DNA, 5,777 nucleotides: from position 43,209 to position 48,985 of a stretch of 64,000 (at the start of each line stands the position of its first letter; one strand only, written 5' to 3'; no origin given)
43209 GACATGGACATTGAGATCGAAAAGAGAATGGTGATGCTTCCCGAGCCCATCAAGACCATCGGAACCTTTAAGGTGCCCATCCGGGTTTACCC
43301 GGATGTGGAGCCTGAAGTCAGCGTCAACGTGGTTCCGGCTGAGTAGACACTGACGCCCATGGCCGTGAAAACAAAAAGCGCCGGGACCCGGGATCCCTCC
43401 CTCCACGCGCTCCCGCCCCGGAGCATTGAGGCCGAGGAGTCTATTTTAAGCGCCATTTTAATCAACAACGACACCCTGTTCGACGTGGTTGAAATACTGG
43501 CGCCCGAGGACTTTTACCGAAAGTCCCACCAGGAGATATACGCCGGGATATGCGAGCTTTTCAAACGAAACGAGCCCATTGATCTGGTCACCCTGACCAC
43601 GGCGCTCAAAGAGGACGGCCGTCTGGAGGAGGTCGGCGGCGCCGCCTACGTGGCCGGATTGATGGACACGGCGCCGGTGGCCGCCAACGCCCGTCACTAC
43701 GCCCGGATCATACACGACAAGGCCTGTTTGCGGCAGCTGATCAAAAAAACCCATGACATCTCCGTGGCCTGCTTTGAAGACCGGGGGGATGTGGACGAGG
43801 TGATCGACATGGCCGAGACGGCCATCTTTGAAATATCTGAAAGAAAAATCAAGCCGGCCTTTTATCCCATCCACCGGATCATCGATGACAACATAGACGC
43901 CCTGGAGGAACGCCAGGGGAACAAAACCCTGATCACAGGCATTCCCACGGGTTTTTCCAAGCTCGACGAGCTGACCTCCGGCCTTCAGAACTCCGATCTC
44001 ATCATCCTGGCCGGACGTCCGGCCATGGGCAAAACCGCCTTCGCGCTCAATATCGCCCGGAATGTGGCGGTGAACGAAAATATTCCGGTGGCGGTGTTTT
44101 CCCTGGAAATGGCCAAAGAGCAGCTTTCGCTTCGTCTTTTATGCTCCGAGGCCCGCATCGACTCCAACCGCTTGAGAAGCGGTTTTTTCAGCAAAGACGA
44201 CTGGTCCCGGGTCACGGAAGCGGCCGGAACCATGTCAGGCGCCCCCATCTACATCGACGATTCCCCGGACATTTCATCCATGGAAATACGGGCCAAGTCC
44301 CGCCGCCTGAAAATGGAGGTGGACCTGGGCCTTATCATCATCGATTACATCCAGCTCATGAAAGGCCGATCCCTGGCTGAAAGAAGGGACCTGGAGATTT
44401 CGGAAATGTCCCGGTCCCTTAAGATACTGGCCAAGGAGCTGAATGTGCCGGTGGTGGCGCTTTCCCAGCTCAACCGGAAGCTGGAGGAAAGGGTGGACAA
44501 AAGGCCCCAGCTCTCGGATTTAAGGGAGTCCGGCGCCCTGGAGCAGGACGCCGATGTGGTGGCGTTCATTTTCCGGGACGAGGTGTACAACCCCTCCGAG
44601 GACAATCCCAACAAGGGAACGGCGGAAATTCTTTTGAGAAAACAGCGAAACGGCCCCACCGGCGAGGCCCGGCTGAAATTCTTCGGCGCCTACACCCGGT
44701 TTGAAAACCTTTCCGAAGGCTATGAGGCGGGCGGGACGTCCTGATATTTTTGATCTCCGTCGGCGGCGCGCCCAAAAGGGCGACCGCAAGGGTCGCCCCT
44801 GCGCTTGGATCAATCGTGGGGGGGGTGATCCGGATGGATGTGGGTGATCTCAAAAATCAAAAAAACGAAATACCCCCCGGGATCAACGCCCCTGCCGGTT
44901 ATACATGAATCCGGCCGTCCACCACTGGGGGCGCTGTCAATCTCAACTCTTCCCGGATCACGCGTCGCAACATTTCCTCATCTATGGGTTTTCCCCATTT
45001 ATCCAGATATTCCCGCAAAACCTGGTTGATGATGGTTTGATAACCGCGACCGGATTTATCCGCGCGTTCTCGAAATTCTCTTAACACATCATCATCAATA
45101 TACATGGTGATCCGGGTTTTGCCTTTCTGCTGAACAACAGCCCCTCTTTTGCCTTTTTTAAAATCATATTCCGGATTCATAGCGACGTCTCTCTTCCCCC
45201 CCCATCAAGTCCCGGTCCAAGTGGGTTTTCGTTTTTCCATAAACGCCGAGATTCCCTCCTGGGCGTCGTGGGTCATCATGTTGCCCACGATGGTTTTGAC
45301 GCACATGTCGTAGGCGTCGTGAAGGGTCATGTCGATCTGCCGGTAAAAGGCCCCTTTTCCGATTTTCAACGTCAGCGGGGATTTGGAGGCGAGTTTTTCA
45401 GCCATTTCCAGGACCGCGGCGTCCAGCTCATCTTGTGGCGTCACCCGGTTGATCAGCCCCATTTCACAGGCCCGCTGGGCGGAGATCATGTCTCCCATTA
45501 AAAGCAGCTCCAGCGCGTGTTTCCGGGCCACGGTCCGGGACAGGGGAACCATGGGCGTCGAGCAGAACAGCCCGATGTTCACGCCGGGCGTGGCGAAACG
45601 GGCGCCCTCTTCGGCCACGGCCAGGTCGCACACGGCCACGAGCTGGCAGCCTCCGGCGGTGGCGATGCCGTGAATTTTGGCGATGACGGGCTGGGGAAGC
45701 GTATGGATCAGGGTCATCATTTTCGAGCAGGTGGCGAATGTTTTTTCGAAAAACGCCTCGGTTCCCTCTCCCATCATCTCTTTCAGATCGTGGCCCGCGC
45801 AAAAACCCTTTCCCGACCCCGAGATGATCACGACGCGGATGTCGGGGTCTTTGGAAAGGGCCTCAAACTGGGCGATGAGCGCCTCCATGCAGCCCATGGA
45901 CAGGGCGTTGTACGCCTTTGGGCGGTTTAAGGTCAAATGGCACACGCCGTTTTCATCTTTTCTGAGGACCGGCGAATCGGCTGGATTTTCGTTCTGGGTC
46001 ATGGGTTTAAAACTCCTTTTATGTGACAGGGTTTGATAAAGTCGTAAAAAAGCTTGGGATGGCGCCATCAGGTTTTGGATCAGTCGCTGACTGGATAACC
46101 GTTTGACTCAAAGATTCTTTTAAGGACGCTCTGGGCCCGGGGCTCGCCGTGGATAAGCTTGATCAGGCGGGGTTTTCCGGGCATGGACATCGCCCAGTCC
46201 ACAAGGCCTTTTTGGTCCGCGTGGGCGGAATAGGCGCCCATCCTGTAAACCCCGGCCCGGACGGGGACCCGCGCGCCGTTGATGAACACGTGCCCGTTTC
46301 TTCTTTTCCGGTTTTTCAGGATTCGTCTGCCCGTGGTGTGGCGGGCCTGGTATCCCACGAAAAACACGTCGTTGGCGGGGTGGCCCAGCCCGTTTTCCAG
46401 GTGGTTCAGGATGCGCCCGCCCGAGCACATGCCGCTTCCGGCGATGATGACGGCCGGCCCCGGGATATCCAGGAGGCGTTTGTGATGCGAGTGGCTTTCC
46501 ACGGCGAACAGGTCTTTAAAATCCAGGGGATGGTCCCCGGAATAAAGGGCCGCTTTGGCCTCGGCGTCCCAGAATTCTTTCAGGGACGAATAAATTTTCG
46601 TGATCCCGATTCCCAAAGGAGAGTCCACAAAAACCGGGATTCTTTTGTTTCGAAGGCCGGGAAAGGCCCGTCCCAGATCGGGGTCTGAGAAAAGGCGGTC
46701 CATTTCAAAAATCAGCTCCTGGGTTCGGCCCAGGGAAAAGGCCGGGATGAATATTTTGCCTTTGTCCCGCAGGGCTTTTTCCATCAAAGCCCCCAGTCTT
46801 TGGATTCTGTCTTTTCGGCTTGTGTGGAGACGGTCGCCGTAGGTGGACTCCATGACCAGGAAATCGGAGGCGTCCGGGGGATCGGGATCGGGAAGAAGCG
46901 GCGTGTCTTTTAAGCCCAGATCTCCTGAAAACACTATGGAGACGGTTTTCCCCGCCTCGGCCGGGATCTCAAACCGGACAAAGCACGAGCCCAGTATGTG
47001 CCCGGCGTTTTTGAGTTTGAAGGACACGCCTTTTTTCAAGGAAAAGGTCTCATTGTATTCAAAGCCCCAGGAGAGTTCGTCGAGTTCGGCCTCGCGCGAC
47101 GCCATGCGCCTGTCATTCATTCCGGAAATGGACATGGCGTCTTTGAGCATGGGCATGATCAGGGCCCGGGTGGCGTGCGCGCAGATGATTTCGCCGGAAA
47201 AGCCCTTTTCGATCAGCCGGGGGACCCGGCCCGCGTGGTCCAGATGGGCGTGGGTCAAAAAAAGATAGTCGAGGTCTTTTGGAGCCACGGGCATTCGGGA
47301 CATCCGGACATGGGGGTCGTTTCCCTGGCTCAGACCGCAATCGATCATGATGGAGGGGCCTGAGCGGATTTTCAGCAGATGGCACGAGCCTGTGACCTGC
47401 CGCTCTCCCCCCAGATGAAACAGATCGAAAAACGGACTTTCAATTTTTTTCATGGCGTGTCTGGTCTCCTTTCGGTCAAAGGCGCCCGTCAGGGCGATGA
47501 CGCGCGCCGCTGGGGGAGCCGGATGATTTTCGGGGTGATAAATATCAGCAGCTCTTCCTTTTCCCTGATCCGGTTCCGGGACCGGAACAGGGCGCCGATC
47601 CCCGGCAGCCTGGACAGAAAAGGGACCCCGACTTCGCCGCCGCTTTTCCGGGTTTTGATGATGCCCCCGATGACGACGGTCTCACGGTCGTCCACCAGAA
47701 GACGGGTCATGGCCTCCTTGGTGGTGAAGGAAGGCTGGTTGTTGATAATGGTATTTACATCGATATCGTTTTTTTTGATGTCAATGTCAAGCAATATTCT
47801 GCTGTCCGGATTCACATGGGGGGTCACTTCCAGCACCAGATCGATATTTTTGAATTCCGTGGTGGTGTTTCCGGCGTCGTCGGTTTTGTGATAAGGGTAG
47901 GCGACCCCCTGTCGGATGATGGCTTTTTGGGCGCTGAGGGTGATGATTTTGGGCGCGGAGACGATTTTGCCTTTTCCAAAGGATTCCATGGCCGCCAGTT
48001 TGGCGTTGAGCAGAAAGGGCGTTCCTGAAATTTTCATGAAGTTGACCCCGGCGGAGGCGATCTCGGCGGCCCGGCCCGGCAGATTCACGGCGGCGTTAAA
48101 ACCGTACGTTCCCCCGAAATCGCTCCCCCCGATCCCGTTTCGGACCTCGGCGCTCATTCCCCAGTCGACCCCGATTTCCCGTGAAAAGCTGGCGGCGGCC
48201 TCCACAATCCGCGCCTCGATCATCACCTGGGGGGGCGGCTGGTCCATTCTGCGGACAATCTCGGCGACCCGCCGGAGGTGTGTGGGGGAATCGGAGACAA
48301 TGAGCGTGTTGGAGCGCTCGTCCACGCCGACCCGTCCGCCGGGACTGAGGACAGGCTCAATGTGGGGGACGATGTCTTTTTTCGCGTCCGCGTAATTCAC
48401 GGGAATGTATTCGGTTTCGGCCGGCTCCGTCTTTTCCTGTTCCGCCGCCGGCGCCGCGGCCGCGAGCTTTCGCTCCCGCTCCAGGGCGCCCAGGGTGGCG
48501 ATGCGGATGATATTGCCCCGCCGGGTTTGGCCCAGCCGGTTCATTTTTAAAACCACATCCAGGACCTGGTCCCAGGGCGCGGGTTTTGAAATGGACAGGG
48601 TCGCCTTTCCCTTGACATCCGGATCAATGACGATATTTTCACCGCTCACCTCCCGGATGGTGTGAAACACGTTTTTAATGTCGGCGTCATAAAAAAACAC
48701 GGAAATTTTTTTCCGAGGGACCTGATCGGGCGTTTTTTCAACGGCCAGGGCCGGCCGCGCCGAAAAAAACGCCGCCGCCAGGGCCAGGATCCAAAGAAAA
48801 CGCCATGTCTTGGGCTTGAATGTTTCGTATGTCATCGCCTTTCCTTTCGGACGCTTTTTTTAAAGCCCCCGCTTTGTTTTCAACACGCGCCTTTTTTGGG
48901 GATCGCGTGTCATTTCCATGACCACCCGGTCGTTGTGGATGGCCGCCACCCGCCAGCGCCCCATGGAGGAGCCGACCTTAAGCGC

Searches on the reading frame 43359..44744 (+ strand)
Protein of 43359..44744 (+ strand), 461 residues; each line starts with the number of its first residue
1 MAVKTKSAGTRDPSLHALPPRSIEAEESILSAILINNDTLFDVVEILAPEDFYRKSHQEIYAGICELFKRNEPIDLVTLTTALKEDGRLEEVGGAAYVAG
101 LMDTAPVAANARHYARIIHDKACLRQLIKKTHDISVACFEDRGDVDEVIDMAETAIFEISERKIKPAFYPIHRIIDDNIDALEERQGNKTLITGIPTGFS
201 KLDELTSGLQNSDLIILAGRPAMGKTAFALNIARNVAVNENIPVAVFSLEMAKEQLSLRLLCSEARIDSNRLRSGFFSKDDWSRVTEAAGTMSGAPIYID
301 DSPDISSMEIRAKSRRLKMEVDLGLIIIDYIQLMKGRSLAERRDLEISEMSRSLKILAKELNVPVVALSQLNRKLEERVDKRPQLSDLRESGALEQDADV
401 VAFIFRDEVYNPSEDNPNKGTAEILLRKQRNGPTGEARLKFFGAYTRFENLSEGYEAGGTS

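Call 72: search_protein_families(library=pfam, proteins=[window:43359-44744:+], max_evalue=0.00001)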
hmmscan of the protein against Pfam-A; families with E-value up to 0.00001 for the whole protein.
window:43359-44744:+ (461 aa): 3 families
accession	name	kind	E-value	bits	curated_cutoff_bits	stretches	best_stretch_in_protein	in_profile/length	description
PF03796.21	DnaB_C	-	4.5e-109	364.2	27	1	194-450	1-255/255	DnaB-like helicase C terminal domain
PF00772.26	DnaB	-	1.6e-34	118.5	23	1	19-120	2-103/103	DnaB-like helicase N terminal domain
PF13481.12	AAA_25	-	4.8e-13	49.6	27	1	194-371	14-190/195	AAA domain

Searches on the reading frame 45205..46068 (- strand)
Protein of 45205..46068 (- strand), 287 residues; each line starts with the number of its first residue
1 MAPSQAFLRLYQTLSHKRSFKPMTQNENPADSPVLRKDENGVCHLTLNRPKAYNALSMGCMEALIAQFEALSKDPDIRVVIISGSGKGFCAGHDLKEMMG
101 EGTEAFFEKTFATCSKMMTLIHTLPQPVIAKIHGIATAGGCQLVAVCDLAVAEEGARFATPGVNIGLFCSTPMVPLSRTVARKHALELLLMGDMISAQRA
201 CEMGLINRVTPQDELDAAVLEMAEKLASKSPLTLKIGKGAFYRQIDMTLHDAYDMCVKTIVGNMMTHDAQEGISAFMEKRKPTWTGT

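Call 72: search_protein_families(library=pfam, proteins=[window:45205-46068:-], max_evalue=0.00001)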
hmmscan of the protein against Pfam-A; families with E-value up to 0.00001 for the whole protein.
window:45205-46068:- (287 aa): 2 families
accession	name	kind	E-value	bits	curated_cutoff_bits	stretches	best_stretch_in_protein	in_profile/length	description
PF00378.25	ECH_1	-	6.6e-62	209.5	27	1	39-286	3-250/251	Enoyl-CoA hydratase/isomerase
PF16113.10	ECH_2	-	3.7e-39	135.6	27.2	1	43-219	2-181/335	Enoyl-CoA hydratase/isomerase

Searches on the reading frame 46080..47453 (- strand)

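Call 72: search_protein_families(library=pfam, proteins=[window:46080-47453:-], max_evalue=0.00001)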
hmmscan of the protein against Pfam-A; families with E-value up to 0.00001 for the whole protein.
window:46080-47453:- (457 aa): 4 families
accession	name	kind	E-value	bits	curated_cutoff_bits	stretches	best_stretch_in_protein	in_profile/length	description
PF10996.14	Beta-Casp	-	4.6e-32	111.5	27.7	1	244-378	1-120/120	Beta-Casp domain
PF00753.33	Lactamase_B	-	6e-15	56.1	22.7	1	21-190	5-161/196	Metallo-beta-lactamase superfamily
PF07521.17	RMMBL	-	2.8e-12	46.9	21.6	1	395-454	1-59/63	Zn-dependent metallo-hydrolase RNA specificity domain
PF12706.13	Lactamase_B_2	-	2.8e-06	27.5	27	1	35-181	3-145/200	Beta-lactamase superfamily domain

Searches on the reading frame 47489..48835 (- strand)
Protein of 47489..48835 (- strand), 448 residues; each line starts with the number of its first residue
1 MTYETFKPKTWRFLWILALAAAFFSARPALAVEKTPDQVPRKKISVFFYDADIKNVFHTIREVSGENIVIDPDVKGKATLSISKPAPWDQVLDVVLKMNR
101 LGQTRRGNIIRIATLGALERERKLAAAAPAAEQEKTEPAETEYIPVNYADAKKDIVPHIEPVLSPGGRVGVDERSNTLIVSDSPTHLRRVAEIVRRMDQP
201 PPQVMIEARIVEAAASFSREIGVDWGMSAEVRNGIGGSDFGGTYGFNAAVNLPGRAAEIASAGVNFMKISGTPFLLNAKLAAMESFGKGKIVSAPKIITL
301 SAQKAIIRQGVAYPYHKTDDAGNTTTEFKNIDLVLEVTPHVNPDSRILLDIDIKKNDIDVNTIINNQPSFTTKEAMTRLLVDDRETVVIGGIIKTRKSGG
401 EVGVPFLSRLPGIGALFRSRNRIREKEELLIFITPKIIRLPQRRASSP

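Call 72: search_protein_families(library=pfam, proteins=[window:47489-48835:-], max_evalue=0.00001)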
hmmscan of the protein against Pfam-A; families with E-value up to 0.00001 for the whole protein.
window:47489-48835:- (448 aa): 4 families
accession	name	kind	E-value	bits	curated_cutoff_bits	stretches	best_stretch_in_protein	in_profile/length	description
PF00263.26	Secretin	-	1e-46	159.1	27.5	1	282-439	1-169/169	Bacterial type II and III secretion system protein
PF03958.22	Secretin_N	-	4.3e-14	52.9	28.2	1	141-203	1-69/69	Bacterial type II/III secretion system short domain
PF21305.2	type_II_gspD_N0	-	2.5e-09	37.3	27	1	48-97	3-52/71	GspD-like, N0 domain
PF07660.19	STN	-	3.1e-07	30.5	28.4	1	67-113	2-50/52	Secretin and TonB N terminus short domain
